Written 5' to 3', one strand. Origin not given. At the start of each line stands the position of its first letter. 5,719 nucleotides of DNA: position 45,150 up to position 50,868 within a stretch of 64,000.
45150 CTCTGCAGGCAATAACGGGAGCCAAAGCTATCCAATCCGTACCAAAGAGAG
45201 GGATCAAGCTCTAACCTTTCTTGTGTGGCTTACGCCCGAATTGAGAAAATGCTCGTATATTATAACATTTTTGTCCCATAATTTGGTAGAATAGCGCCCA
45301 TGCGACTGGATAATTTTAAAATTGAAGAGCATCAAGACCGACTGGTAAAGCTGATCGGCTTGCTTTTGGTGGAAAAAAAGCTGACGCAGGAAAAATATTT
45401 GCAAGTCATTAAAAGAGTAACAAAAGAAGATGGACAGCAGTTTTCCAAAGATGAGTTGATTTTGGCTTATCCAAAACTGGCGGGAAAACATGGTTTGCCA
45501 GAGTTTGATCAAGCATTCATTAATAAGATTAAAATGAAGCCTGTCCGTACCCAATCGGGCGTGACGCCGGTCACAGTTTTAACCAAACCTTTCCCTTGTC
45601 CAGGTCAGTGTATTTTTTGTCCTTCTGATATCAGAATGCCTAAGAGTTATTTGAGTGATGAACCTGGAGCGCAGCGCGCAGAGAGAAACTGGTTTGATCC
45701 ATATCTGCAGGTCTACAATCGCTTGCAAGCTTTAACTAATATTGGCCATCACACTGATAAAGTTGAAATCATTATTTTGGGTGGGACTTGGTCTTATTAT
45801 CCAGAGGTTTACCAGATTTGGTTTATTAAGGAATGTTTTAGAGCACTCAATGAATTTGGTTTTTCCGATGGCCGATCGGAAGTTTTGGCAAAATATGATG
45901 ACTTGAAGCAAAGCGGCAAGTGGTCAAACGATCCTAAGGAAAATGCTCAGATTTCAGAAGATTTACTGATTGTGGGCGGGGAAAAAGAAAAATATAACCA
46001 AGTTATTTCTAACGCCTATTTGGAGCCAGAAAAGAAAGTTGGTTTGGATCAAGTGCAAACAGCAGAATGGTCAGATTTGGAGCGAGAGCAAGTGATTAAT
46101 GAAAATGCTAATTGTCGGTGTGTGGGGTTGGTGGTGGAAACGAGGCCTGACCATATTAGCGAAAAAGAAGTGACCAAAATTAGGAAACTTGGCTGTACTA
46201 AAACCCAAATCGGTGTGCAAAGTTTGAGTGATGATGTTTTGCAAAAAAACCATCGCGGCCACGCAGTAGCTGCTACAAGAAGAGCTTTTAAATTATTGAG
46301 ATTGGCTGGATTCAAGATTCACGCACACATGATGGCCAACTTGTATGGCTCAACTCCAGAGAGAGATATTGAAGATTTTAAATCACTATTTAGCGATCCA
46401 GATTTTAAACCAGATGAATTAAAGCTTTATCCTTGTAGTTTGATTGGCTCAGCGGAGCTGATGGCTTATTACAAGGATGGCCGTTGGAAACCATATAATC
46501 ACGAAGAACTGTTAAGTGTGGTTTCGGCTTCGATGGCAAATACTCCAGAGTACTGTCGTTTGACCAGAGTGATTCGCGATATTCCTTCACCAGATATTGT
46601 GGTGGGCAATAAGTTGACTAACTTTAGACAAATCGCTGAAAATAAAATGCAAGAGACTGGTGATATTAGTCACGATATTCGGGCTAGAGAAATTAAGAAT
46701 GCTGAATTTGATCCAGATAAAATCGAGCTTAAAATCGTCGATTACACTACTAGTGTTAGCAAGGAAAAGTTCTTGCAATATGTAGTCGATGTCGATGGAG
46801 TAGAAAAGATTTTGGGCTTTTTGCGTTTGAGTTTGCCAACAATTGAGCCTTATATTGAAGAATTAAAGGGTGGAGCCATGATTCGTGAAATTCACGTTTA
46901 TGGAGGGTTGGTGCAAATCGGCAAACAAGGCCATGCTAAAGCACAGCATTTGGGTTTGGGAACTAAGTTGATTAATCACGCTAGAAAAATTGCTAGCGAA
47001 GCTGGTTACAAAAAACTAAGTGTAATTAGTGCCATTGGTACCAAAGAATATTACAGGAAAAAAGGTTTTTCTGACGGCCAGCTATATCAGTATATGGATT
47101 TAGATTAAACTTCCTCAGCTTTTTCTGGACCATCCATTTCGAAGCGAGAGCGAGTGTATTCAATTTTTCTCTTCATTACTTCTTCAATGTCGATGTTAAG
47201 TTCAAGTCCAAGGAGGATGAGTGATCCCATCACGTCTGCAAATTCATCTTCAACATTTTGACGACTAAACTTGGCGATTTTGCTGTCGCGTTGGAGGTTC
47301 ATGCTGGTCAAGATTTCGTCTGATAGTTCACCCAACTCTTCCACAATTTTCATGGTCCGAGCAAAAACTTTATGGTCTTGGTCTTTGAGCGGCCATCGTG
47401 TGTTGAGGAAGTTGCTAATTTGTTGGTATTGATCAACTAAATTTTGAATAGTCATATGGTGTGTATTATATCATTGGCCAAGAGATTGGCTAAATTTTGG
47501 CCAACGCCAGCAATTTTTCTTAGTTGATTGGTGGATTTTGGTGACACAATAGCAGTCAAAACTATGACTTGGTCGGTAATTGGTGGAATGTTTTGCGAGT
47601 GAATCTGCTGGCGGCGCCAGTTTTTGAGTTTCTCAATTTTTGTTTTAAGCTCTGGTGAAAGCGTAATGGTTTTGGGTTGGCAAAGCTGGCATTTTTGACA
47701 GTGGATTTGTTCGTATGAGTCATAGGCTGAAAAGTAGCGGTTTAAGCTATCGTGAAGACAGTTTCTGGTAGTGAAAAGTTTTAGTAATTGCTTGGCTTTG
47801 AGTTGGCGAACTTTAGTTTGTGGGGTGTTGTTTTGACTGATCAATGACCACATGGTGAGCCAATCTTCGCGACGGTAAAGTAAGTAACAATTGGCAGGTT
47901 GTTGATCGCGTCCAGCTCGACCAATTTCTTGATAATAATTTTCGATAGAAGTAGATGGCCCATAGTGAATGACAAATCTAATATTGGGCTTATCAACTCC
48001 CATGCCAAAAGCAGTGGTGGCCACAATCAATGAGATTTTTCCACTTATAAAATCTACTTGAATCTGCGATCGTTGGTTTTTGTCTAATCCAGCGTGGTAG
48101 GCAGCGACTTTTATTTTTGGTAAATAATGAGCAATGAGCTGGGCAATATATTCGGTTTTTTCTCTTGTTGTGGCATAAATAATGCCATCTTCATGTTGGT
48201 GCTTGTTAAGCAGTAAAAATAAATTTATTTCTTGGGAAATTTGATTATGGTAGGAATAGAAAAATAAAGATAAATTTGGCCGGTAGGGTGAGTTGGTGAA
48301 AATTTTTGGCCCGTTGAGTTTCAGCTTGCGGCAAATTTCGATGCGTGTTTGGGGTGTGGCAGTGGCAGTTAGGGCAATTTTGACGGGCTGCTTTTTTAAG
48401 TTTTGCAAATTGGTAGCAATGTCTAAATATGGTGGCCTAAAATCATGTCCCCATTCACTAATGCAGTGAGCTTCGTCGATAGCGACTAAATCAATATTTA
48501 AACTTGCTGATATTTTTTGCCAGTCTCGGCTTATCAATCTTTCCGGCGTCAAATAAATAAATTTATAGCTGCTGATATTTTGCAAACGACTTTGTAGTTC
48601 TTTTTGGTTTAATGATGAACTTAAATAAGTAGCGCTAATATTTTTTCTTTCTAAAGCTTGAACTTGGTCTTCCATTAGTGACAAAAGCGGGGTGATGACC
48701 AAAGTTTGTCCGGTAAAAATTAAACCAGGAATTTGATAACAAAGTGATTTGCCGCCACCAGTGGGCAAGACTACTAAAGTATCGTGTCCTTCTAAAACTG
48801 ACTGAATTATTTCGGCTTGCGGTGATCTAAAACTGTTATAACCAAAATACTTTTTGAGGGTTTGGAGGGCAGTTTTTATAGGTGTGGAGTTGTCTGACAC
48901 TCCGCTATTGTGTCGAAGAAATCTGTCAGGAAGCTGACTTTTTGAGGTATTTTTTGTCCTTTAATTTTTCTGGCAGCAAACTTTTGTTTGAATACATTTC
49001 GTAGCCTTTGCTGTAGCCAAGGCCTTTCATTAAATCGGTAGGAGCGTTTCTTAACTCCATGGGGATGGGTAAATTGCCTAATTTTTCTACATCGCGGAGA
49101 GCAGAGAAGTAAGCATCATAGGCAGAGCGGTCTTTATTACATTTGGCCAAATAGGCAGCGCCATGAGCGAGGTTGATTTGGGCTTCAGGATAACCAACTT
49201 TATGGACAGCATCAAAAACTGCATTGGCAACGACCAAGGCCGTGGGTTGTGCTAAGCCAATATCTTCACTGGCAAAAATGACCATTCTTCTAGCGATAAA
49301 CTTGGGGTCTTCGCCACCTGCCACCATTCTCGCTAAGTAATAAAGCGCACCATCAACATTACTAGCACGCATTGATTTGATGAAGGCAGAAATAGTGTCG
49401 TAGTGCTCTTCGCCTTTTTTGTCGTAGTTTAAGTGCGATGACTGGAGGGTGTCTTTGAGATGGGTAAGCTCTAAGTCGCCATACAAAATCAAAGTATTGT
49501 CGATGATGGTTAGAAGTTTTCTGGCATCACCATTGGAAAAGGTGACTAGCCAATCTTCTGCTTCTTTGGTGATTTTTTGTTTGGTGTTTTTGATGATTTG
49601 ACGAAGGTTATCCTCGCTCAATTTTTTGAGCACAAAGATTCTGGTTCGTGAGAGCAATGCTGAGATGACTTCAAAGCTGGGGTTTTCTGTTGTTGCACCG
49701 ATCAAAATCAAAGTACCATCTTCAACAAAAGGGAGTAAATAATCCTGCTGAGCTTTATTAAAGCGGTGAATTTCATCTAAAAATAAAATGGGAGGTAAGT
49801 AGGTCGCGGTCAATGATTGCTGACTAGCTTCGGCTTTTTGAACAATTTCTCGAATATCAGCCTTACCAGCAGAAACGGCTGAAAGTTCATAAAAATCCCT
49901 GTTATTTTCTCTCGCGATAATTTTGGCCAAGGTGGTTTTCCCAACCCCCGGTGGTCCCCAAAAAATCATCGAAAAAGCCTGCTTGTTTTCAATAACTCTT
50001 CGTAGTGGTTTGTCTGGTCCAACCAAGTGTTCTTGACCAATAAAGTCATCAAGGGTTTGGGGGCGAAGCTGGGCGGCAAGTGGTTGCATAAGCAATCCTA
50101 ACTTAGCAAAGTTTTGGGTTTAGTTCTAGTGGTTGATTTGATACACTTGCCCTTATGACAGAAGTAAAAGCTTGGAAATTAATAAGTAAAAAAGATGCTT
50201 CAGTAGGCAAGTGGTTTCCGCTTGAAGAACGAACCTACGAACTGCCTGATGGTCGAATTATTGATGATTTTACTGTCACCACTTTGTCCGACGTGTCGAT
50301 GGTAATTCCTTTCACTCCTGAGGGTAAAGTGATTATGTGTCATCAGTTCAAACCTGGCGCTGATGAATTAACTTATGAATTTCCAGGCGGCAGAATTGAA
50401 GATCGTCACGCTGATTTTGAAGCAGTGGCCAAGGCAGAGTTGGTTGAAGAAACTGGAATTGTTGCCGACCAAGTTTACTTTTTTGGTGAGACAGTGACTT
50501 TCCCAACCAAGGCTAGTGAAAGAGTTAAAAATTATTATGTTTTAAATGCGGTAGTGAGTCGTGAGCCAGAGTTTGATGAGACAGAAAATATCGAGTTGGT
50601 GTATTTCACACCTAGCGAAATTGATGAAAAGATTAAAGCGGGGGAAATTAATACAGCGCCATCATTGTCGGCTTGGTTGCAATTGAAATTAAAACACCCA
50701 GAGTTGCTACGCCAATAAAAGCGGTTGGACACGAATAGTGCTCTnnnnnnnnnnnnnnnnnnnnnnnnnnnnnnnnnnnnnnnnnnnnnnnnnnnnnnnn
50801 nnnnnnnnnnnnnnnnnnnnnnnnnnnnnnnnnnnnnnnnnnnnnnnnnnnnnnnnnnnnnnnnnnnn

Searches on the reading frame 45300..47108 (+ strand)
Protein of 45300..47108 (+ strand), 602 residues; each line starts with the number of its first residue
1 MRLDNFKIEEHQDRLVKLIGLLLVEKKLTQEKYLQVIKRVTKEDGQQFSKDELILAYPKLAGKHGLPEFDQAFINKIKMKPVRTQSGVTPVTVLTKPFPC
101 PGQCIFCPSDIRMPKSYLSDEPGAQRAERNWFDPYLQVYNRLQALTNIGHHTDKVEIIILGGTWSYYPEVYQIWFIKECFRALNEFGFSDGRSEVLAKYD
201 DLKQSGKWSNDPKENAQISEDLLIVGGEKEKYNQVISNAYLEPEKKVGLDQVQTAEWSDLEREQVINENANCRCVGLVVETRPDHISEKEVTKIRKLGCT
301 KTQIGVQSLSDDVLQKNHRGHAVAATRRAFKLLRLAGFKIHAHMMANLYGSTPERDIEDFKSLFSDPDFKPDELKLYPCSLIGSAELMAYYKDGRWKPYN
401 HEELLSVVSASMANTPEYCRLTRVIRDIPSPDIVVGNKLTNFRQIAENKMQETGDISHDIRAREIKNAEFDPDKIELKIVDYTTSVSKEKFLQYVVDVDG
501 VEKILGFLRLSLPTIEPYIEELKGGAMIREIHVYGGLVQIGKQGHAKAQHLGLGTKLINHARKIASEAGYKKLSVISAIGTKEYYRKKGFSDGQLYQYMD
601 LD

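Call 18: search_protein_families(library=pfam, proteins=[window:45300-47108:+], max_evalue=0.001)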
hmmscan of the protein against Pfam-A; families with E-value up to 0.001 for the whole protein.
window:45300-47108:+ (602 aa): 3 families
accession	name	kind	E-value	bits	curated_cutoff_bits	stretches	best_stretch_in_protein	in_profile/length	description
PF16199.10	Radical_SAM_C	-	4.1e-14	52.9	31.9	1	371-451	1-84/85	Radical_SAM C-terminal domain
PF04055.27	Radical_SAM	-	3.6e-12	47.2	29.5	1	268-354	74-157/166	Radical SAM superfamily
PF13508.13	Acetyltransf_7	-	0.00095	19.9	27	0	545-591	37-83/84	Acetyltransferase (GNAT) domain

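Call 58: search_protein_families(library=ncbifam, proteins=[window:45300-47108:+], max_evalue=0.001)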
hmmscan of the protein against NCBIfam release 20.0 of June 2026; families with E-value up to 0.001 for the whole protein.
window:45300-47108:+ (602 aa): 10 families
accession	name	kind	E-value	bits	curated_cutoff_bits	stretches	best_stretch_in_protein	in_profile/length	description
TIGR01211.1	ELP3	subfamily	4.3e-144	480.9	350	1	70-596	48-517/522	tRNA uridine(34) 5-carboxymethylaminomethyl modification radical SAM/GNAT enzyme Elp3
TIGR01212.1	TIGR01212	equivalog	7e-15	54.9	180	1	273-440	108-276/302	tRNA modification radical SAM protein MnmL/YtqA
NF006067.1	PRK08208.1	equivalog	3.7e-09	36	380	1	270-381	120-229/427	STM4012 family radical SAM protein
TIGR04013.1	B12_SAM_MJ_1487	hypoth_equivalog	8.5e-09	34.7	251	1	280-354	246-321/382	TIGR04013 family B12-binding domain/radical SAM domain-containing protein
TIGR03994.1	rSAM_HemZ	equivalog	1.3e-08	34.4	321.4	1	277-393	175-290/401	coproporphyrinogen dehydrogenase HemZ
TIGR00539.1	hemN_rel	equivalog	2.2e-07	30.3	205.4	1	276-361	88-174/361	radical SAM family heme chaperone HemW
TIGR01210.1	TIGR01210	equivalog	2.2e-05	23.9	212.15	1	262-345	90-176/313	archaeosine biosynthesis radical SAM protein RaSEA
NF006060.0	PRK08207.1-3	equivalog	5.2e-05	22.2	653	1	281-387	248-352/477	coproporphyrinogen III oxidase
NF040546.1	rSAM_CUAEP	equivalog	0.00012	21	500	1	290-363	265-334/468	CUAEP/CCAEP-tail radical SAM (seleno)protein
NF006063.0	PRK08207.2-1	equivalog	0.00061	18.5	1074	0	259-339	267-348/518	coproporphyrinogen III oxidase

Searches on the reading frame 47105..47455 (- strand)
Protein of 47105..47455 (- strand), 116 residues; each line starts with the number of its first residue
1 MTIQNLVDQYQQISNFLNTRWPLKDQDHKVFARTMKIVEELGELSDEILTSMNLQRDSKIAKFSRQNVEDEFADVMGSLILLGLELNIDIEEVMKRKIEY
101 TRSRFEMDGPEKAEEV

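Call 18: search_protein_families(library=pfam, proteins=[window:47105-47455:-], max_evalue=0.001)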
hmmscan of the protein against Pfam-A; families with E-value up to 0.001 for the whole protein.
window:47105-47455:- (116 aa): 2 families
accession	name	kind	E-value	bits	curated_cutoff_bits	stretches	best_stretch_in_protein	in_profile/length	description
PF12643.12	MazG-like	-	1.2e-06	29.2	27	1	39-108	6-73/85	MazG-like family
PF06892.16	Phage_CP76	-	0.00019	21.8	26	1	26-83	85-140/146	Phage regulatory protein CII (CP76)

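Call 58: search_protein_families(library=ncbifam, proteins=[window:47105-47455:-], max_evalue=0.001)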
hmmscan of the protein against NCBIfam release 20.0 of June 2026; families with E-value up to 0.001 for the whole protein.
window:47105-47455:- (116 aa): 0 families

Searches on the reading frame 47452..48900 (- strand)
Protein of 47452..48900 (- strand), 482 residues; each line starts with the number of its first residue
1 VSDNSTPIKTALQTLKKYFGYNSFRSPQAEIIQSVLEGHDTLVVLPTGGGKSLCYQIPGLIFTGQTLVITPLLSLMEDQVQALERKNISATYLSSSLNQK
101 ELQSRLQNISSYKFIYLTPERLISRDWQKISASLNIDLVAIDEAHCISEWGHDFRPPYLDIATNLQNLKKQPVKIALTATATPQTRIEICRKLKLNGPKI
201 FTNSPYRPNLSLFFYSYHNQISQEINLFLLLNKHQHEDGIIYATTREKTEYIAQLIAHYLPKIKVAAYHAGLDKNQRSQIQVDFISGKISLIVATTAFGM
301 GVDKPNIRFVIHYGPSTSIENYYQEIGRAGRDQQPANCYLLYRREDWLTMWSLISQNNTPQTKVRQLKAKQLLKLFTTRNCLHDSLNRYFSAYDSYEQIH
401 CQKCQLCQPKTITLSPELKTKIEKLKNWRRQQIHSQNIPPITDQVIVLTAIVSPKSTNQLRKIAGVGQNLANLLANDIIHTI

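Call 18: search_protein_families(library=pfam, proteins=[window:47452-48900:-], max_evalue=0.001)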
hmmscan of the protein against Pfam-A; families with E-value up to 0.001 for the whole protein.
window:47452-48900:- (482 aa): 5 families
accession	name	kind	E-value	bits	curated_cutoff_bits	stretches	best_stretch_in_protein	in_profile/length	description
PF00270.35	DEAD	-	1.1e-29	103.7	26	1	27-184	3-162/167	DEAD/DEAH box helicase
PF00271.37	Helicase_C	-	1.9e-25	89.7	23.5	1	230-332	10-109/110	Helicase conserved C-terminal domain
PF04851.21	ResIII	-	1.2e-08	35.4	22.5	1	24-181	4-162/164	Type III restriction enzyme, res subunit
PF16124.10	RecQ_Zn_bind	-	8.9e-05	23.6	25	1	345-408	2-66/66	RecQ zinc-binding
PF00570.28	HRDC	-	0.00028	21.2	23.8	1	423-482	6-68/68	HRDC domain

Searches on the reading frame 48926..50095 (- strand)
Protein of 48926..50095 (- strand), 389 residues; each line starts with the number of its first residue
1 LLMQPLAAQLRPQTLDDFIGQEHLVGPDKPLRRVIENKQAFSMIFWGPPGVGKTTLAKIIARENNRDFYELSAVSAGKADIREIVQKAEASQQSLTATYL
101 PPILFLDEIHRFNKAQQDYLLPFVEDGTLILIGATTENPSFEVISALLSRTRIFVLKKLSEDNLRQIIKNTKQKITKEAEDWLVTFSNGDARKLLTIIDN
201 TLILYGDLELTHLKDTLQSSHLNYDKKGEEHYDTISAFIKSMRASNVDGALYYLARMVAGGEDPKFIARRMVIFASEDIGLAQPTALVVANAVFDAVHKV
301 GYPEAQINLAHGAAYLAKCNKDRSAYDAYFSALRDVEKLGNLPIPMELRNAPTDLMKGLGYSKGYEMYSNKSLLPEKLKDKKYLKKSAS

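Call 18: search_protein_families(library=pfam, proteins=[window:48926-50095:-], max_evalue=0.001)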
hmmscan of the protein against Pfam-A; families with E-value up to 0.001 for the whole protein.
window:48926-50095:- (389 aa): 14 families
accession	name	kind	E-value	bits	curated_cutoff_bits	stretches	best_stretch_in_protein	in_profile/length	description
PF12002.13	MgsA_C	-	2.8e-48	164.4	27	1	245-385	2-149/167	MgsA AAA+ ATPase C terminal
PF16193.11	AAA_assoc_2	-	9.9e-21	74.2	34.3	1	170-243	2-81/81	AAA C-terminal domain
PF00004.35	AAA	-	1e-19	71.7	21.2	1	43-154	1-126/131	ATPase family associated with various cellular activities (AAA)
PF05496.18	RuvB_N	-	1.3e-15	57.9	27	1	10-135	1-120/159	Holliday junction DNA helicase RuvB P-loop domain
PF07728.20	AAA_5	-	1.5e-07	32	22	1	43-138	2-104/139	AAA domain (dynein-related subfamily)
PF00158.32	Sigma54_activat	-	9.7e-07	29.1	20.2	1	40-147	22-141/168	Sigma-54 interaction domain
PF07724.20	AAA_2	-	2.9e-06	27.8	27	1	40-135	3-106/166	AAA domain (Cdc48 subfamily)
PF13173.12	AAA_14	-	8.7e-06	26.2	27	1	44-156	6-120/129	AAA domain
PF13401.12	AAA_22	-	1.9e-05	25.4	27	0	42-106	7-90/130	AAA domain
PF01078.27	Mg_chelatase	-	0.0002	21.2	20.3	0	41-61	23-47/207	Magnesium chelatase, subunit ChlI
PF20720.3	nSTAND3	-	0.00044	20.4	27.2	0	43-87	20-63/155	Novel STAND NTPase 3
PF13207.12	AAA_17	-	0.00064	20.5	27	0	47-89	2-38/136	AAA domain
PF13191.12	AAA_16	-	0.00086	20.3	32.6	0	46-67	30-51/167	AAA ATPase domain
PF13238.12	AAA_18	-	0.00095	20.1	29.4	0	46-120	4-59/128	AAA domain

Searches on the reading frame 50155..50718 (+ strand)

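Call 18: search_protein_families(library=pfam, proteins=[window:50155-50718:+], max_evalue=0.001)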
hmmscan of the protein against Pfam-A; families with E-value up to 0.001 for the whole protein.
window:50155-50718:+ (187 aa): 1 family
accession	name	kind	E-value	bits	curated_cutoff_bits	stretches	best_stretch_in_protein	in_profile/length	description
PF00293.34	NUDIX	-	7.4e-13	49.1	21.1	1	49-161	7-124/134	NUDIX domain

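Call 58: search_protein_families(library=ncbifam, proteins=[window:50155-50718:+], max_evalue=0.001)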
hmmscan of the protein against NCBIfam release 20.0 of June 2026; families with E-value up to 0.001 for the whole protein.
window:50155-50718:+ (187 aa): 5 families
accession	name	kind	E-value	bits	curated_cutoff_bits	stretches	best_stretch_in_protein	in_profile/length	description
NF008736.0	PRK11762.1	equivalog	2.1e-10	40.4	169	1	46-175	48-175/186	ADP compounds hydrolase NudE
TIGR02705.1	nudix_YtkD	equivalog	2.2e-07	30.5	154.4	1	73-145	46-117/156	RNA deprotection pyrophosphohydrolase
NF008044.0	PRK10776.1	equivalog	3.7e-05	23.6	148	1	73-118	32-75/130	8-oxo-dGTP diphosphatase MutT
NF006530.0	PRK08999.1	equivalog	0.00032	19.9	245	1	53-108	14-68/315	Nudix family hydrolase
TIGR00586.1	mutt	equivalog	0.00045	20.2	97.9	1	73-150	33-107/129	8-oxo-dGTP diphosphatase MutT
